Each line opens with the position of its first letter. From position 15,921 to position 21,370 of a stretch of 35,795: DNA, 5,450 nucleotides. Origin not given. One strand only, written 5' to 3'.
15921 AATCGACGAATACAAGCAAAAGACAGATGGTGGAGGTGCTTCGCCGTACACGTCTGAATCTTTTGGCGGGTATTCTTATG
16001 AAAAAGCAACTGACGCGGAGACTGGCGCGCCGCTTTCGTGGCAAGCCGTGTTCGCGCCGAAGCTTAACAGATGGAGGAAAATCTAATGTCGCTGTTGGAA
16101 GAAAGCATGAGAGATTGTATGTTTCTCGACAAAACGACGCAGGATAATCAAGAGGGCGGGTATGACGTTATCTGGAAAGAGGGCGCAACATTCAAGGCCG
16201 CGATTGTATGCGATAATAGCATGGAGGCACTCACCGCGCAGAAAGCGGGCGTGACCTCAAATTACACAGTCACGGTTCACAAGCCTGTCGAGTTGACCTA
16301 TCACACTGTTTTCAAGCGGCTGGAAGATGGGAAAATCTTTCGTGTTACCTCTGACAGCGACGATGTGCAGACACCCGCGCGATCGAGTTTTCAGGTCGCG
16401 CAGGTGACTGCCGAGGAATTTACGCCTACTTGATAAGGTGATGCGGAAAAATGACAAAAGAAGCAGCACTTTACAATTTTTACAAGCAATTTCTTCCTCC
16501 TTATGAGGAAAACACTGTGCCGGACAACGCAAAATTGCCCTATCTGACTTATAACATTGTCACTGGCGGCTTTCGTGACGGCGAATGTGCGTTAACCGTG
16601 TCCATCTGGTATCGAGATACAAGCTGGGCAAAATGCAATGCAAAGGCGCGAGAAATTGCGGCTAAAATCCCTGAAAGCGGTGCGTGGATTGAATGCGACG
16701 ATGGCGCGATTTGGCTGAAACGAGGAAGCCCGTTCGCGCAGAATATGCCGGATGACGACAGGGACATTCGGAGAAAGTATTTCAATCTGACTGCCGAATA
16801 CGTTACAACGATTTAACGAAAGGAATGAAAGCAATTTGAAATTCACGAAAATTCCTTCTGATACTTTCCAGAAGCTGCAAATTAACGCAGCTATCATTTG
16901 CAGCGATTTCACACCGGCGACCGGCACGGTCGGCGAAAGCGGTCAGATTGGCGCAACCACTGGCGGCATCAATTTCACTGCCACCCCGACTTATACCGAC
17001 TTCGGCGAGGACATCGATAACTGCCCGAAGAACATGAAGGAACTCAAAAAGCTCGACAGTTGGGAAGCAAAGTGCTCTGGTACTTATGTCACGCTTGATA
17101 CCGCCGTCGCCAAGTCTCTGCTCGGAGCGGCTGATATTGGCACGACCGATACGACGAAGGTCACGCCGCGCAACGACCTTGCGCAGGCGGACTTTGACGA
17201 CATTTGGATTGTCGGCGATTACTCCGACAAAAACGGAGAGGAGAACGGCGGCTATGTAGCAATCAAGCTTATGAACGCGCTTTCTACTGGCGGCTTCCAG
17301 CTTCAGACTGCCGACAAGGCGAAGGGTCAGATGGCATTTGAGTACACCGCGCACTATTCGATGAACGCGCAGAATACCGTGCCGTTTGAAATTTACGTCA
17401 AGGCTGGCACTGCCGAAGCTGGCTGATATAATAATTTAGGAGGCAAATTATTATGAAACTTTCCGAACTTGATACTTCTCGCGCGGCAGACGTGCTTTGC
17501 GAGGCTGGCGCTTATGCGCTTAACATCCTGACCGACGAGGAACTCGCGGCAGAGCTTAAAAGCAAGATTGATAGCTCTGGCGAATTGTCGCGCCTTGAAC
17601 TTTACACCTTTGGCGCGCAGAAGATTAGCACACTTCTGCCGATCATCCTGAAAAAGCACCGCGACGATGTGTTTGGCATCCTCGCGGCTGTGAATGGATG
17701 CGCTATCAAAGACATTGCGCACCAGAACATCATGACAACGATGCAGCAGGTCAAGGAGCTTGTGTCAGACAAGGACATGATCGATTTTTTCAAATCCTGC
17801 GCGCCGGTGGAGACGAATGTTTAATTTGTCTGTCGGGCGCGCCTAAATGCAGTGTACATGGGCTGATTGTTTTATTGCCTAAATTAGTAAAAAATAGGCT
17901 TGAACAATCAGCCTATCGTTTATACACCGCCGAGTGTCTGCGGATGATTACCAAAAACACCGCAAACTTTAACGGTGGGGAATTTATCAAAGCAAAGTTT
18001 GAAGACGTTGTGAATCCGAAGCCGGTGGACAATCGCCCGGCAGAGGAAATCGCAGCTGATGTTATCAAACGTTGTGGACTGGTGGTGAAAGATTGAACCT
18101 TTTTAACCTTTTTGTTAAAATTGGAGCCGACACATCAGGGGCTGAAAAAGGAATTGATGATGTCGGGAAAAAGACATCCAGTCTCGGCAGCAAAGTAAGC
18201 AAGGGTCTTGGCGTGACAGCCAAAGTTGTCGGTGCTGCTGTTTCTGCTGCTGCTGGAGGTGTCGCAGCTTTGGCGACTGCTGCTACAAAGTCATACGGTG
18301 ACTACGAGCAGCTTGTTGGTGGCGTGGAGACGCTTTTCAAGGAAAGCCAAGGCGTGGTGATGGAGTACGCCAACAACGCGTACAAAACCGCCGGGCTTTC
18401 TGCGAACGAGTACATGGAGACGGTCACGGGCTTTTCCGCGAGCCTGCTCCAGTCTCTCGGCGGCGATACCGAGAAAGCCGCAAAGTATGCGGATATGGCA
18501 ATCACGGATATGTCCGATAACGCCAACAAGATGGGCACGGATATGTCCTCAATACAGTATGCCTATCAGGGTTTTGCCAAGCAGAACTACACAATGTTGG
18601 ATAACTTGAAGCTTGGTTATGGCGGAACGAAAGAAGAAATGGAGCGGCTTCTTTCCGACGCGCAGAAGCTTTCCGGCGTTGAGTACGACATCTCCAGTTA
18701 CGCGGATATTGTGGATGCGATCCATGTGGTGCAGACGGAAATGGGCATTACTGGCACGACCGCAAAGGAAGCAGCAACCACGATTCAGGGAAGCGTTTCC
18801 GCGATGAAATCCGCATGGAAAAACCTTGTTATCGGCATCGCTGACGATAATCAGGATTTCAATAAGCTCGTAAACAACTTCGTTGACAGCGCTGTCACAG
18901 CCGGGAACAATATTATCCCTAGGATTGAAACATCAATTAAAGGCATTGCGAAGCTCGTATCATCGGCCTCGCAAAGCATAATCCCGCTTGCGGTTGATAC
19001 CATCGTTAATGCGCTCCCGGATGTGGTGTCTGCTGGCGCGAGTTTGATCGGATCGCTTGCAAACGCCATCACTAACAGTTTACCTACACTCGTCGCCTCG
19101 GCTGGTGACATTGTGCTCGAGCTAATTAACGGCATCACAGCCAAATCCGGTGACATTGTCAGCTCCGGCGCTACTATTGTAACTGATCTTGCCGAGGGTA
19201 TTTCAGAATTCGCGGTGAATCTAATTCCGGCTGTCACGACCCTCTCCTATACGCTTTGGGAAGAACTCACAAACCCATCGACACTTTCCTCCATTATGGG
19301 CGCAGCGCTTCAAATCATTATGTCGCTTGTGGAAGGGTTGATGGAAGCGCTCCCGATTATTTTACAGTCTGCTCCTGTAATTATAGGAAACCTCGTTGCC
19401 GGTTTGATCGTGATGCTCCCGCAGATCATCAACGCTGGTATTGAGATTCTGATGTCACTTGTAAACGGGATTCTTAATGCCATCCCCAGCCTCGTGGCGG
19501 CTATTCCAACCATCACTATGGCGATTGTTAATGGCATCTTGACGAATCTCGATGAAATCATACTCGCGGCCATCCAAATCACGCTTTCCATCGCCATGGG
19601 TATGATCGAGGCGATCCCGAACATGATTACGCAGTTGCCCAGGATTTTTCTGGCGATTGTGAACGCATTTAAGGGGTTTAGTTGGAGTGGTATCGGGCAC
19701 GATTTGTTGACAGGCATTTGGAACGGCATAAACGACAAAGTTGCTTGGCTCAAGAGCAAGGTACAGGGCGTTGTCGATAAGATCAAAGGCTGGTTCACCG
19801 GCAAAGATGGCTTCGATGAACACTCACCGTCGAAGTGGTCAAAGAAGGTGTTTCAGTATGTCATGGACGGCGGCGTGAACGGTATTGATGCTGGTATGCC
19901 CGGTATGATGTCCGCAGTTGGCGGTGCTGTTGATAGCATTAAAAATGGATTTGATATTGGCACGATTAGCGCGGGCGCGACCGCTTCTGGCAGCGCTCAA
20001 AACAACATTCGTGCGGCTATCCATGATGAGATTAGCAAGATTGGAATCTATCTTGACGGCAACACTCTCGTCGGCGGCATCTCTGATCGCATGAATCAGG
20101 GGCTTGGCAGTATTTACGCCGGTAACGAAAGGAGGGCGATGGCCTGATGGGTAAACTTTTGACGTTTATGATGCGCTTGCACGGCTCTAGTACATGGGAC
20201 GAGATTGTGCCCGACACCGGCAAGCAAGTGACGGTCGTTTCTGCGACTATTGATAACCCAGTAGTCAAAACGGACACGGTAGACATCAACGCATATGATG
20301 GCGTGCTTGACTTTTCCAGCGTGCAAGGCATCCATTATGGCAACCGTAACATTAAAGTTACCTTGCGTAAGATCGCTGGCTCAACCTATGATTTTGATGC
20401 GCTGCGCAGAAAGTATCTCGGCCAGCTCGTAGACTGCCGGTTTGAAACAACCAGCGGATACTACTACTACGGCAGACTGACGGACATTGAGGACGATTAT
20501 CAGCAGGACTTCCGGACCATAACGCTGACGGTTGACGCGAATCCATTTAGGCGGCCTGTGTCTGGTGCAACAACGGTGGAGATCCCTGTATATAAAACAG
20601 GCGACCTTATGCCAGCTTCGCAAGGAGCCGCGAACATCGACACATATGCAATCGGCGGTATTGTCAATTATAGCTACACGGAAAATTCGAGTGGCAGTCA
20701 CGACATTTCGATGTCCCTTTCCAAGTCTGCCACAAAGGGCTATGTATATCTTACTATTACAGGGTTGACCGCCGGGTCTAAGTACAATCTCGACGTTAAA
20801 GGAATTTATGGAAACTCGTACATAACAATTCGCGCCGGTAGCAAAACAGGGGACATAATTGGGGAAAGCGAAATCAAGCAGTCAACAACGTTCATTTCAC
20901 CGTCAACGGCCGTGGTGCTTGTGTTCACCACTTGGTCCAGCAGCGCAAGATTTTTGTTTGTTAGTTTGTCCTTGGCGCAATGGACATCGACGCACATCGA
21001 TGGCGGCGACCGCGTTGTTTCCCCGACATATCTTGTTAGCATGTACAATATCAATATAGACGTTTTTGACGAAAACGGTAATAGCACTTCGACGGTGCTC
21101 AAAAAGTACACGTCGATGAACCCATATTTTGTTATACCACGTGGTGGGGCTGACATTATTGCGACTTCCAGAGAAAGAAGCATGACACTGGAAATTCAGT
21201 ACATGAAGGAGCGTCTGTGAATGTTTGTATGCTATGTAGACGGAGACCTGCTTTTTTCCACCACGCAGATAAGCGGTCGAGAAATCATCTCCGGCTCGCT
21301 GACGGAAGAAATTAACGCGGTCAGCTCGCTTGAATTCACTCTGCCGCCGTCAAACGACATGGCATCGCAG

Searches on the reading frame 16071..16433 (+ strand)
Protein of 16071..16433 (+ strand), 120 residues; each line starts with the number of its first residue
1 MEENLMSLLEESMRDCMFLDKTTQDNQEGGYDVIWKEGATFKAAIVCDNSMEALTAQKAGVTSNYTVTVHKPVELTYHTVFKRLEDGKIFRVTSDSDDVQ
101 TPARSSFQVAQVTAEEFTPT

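Call 7: search_protein_families(library=phrogs, proteins=[window:16071-16433:+], max_evalue=0.001)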
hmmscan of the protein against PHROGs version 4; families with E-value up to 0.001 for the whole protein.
window:16071-16433:+ (120 aa): 2 families
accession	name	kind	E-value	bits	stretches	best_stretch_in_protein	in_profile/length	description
phrog_17977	-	unknown function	3.5e-22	79.5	1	13-117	6-108/111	-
phrog_25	-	connector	0.00072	20.6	1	21-99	51-125/286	head closure Hc1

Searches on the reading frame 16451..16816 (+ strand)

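Call 7: search_protein_families(library=phrogs, proteins=[window:16451-16816:+], max_evalue=0.001)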
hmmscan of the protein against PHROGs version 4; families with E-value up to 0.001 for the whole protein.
window:16451-16816:+ (121 aa): 2 families
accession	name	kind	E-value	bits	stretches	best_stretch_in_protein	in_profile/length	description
phrog_17405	-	head and packaging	1.6e-14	54.9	1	5-115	9-117/121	head protein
phrog_957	-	head and packaging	2.4e-06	28.4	1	18-117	20-117/121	head protein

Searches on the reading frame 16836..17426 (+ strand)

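Call 7: search_protein_families(library=phrogs, proteins=[window:16836-17426:+], max_evalue=0.001)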
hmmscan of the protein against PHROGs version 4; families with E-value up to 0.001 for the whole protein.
window:16836-17426:+ (196 aa): 1 family
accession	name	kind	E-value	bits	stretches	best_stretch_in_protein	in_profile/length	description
phrog_885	-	tail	2.2e-22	80.5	1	3-193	6-198/338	major tail protein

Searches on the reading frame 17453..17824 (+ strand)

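Call 7: search_protein_families(library=phrogs, proteins=[window:17453-17824:+], max_evalue=0.001)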
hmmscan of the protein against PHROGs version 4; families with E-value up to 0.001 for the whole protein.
window:17453-17824:+ (123 aa): 2 families
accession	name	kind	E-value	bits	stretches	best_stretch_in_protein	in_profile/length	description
phrog_18646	-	unknown function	8.7e-17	62.6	1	1-112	1-115/115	-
phrog_1021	-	unknown function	3.6e-05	25.1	1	65-117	84-136/142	-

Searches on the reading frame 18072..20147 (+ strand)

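Call 7: search_protein_families(library=phrogs, proteins=[window:18072-20147:+], max_evalue=0.001)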
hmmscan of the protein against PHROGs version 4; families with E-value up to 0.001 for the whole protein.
window:18072-20147:+ (691 aa): 13 families
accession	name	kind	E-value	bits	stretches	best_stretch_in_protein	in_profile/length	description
phrog_6900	-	tail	2.4e-76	257.9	1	16-219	31-235/235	tail length tape measure protein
phrog_58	-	tail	4.1e-65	221.9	1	23-674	289-1054/1544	tail length tape measure protein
phrog_3981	-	tail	3.5e-64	218.9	1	19-625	13-455/584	tail length tape measure protein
phrog_991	-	tail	1.9e-60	205.7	2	20-395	248-735/1966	tail length tape measure protein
phrog_5493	-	tail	1.1e-38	134.2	1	15-680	427-965/1102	tail length tape measure protein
phrog_1204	-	tail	2.7e-32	112.7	2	307-636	744-1066/1483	tail protein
phrog_24198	-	unknown function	1e-27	98.5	2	404-533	3-132/350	-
phrog_4372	-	tail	2.3e-24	86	2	406-638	1157-1375/1681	tail length tape measure protein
phrog_1272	-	tail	1.9e-23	83.2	1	25-651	625-1140/1606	tail length tape measure protein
phrog_305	-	tail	3.2e-18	66.8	2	28-374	407-702/1001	tail length tape measure protein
phrog_4200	-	tail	7.4e-12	45.6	2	363-629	333-561/732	tail length tape measure protein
phrog_28775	-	tail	3.7e-09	36.1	2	406-508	349-452/1303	tail length tape measure protein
phrog_5690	-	unknown function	3.2e-05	23.8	1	542-647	699-799/907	-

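Call 8: search_protein_families(library=pfam, proteins=[window:18072-20147:+], max_evalue=0.01)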
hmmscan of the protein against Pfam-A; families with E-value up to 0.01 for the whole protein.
window:18072-20147:+ (691 aa): 0 families

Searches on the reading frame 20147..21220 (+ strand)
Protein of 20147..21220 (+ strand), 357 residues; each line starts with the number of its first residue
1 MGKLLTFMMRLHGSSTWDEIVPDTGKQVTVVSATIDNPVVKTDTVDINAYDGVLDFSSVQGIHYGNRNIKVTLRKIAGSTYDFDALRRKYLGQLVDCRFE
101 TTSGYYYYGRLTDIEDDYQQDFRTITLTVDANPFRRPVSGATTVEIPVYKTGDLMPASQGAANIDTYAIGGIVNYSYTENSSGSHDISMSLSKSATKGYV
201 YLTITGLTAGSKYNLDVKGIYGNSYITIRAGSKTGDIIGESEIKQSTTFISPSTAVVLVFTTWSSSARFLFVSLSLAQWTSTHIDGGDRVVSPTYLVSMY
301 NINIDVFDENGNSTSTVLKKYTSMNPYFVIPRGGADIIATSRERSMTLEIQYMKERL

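Call 7: search_protein_families(library=phrogs, proteins=[window:20147-21220:+], max_evalue=0.001)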
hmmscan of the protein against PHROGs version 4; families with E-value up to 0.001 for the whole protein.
window:20147-21220:+ (357 aa): 0 families

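Call 8: search_protein_families(library=pfam, proteins=[window:20147-21220:+], max_evalue=0.01)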
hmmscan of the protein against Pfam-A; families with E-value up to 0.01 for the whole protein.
window:20147-21220:+ (357 aa): 0 families

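Call 60: search_solved_structures(query=window:20147-21220:+, max_evalue=1)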
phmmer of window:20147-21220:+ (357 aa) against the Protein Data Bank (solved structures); distinct sequences matched with E-value up to 1: 8.
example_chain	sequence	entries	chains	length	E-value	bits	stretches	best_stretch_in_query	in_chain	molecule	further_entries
2zaa_A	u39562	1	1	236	0.081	15.3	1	183-261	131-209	Alginate lyase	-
2zab_A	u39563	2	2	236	0.083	15.3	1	183-261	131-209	Alginate lyase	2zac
2za9_A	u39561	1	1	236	0.085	15.2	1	183-261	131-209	Alginate lyase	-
2cws_A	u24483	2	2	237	0.085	15.2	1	183-261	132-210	alginate lyase A1-II' | Alginate lyase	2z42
2h6y_A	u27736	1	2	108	0.73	12.1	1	110-161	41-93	Thioredoxin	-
2h72_A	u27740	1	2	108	0.77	12.1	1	110-162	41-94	Thioredoxin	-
2h6z_A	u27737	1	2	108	0.87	11.9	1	110-161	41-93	Thioredoxin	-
5hr2_A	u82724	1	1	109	0.87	11.9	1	110-163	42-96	Thioredoxin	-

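Call 97: search_protein_families(library=ncbifam, proteins=[window:20147-21220:+], max_evalue=0.01)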
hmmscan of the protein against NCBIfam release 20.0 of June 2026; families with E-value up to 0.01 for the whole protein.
window:20147-21220:+ (357 aa): 0 families
